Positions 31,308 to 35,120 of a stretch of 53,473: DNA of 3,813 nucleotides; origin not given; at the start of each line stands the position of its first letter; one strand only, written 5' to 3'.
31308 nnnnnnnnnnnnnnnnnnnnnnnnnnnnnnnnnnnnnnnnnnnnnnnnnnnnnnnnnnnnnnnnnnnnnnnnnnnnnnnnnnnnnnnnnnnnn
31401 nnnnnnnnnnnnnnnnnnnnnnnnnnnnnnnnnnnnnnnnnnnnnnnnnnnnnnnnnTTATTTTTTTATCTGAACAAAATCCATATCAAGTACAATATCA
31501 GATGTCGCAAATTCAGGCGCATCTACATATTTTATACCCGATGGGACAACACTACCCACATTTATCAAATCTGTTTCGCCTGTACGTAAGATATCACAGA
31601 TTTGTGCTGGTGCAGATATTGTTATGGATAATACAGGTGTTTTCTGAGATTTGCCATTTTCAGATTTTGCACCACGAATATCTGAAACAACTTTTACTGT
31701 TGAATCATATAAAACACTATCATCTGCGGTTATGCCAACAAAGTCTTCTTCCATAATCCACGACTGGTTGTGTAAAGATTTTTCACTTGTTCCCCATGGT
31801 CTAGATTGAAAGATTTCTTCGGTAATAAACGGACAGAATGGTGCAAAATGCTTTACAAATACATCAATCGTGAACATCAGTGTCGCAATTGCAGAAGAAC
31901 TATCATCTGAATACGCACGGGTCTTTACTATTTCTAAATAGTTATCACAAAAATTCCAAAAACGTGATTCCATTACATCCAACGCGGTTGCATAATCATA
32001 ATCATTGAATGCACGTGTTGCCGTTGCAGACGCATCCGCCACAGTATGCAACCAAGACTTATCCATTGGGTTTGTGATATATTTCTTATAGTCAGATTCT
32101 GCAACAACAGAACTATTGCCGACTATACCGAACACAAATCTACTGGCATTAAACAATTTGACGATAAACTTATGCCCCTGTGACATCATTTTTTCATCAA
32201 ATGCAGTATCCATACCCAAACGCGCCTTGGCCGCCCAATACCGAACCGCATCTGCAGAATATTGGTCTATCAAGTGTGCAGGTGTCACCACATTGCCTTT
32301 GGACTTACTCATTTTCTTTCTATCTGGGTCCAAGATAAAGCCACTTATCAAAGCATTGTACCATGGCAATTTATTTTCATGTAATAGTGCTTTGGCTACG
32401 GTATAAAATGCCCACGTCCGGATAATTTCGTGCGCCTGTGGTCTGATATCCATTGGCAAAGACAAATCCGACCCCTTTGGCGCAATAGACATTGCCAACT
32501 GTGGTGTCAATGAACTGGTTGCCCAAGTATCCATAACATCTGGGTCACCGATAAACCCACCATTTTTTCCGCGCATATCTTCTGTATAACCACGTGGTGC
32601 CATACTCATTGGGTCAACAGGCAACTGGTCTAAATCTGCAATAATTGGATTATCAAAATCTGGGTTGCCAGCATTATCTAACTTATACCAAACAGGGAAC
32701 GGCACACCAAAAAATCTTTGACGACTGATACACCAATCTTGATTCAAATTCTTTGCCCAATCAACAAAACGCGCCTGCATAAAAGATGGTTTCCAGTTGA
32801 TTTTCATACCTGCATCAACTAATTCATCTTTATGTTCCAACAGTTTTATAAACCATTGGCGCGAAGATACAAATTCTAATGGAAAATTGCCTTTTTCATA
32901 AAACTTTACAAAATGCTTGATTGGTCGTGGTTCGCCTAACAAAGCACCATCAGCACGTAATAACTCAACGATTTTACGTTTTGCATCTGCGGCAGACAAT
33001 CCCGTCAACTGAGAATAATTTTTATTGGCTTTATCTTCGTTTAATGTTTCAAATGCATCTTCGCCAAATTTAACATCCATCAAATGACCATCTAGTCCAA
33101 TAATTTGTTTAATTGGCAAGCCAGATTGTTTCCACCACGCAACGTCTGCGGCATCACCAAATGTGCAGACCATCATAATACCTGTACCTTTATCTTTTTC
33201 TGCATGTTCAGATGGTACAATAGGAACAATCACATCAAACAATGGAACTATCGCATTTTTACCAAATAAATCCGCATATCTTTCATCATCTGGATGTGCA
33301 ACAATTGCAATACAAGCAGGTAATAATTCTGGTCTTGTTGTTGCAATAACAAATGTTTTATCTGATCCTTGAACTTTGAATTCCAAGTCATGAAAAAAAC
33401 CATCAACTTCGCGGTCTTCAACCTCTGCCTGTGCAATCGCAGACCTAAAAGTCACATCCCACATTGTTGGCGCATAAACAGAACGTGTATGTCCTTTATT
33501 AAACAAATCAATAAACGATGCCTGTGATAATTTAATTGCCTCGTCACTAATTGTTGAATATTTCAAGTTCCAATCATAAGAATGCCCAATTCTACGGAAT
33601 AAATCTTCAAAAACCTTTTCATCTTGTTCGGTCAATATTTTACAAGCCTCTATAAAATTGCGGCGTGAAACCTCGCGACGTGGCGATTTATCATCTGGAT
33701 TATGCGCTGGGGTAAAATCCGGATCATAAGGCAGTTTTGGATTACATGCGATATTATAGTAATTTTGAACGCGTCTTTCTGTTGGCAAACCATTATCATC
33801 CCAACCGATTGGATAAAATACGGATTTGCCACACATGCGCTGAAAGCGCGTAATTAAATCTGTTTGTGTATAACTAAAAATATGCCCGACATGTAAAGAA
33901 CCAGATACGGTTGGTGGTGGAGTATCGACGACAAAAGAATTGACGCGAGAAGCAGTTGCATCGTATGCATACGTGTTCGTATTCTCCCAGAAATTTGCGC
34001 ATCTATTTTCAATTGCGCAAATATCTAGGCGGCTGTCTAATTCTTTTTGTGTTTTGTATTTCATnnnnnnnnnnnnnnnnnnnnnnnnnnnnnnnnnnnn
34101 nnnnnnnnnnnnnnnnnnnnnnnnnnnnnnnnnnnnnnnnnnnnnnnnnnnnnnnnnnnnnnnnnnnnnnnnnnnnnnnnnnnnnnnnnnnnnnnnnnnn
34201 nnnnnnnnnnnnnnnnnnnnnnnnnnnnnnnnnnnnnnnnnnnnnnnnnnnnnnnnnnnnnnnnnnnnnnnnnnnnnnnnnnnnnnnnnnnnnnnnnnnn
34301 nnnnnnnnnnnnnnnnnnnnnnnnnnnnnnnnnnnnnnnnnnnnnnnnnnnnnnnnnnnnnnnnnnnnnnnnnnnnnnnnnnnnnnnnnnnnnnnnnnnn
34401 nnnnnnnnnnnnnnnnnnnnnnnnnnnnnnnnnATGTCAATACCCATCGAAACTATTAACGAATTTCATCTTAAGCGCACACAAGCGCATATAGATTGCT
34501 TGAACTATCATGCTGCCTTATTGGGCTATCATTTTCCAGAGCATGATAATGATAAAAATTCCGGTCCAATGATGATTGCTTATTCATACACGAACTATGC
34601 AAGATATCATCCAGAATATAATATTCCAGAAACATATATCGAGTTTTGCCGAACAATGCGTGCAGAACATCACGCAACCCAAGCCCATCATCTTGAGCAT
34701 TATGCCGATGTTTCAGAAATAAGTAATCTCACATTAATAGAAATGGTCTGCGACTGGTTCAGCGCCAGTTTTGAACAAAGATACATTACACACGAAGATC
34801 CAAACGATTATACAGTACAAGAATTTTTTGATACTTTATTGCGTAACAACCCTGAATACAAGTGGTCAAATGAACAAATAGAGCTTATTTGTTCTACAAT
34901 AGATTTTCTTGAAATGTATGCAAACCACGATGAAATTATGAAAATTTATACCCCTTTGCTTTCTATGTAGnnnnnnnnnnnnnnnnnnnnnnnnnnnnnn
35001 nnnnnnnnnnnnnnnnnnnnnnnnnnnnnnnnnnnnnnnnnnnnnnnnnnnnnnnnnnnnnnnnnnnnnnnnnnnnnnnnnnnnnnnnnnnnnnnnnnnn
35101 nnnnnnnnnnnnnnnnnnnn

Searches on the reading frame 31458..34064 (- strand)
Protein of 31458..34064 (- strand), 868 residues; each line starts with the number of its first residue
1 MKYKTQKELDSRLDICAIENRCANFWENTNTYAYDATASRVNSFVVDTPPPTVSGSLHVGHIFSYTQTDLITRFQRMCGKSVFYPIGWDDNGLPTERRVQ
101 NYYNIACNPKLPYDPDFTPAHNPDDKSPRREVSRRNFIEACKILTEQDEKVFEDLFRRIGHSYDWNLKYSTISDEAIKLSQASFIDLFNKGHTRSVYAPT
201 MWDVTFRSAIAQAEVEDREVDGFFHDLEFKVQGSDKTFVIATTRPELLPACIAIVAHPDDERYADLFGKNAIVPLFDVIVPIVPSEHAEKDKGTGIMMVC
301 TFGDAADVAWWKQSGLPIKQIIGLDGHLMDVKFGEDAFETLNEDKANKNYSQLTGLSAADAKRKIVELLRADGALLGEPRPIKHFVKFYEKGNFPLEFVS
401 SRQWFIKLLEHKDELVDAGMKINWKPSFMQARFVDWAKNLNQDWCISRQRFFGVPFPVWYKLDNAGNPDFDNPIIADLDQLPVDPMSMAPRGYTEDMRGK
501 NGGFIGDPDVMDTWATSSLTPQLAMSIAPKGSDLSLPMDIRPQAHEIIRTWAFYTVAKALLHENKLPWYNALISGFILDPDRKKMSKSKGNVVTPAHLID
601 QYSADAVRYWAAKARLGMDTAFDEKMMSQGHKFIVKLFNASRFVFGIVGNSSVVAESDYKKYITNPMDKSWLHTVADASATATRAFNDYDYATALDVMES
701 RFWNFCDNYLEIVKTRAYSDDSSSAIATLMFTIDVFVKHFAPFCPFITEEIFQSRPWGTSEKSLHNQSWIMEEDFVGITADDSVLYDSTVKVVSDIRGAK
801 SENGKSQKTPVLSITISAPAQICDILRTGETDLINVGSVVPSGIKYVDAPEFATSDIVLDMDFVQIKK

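Call 71: search_protein_families(library=pfam, proteins=[window:31458-34064:-], max_evalue=0.0001)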
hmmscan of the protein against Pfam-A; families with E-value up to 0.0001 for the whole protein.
window:31458-34064:- (868 aa): 6 families
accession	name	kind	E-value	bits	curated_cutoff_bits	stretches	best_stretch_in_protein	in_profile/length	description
PF00133.28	tRNA-synt_1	-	3.6e-76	257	22.7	1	24-622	4-413/414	tRNA synthetases class I (I, L, M and V)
PF08264.19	Anticodon_1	-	9e-24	84.5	25.1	1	668-813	1-145/148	Anticodon-binding domain of tRNA ligase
PF09334.17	tRNA-synt_1g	-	1.7e-17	63.7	20.1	2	45-98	2-55/391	tRNA synthetases class I (M)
PF13603.12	tRNA-synt_1_2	-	4.4e-06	26.8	25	0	268-368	86-183/185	Leucyl-tRNA synthetase, editing domain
PF01406.26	tRNA-synt_1e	-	2.6e-05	24.2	27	0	578-629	247-298/301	tRNA synthetases class I (C) catalytic domain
PF01921.24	tRNA-synt_1f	-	8.3e-05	22.1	27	0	576-620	274-318/360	tRNA synthetases class I (K)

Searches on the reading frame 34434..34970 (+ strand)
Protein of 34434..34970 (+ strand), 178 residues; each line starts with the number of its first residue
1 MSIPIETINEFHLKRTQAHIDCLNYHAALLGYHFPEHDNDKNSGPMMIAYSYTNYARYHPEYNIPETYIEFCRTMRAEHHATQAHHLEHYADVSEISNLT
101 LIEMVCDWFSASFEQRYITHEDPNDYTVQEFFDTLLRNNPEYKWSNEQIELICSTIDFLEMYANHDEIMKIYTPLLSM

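Call 71: search_protein_families(library=pfam, proteins=[window:34434-34970:+], max_evalue=0.0001)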
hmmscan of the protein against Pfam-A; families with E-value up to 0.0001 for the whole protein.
window:34434-34970:+ (178 aa): 1 family
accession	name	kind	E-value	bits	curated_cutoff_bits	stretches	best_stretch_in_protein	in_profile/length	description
PF18907.5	DUF5662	-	6e-12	45.9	27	1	10-155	3-153/156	Family of unknown function (DUF5662)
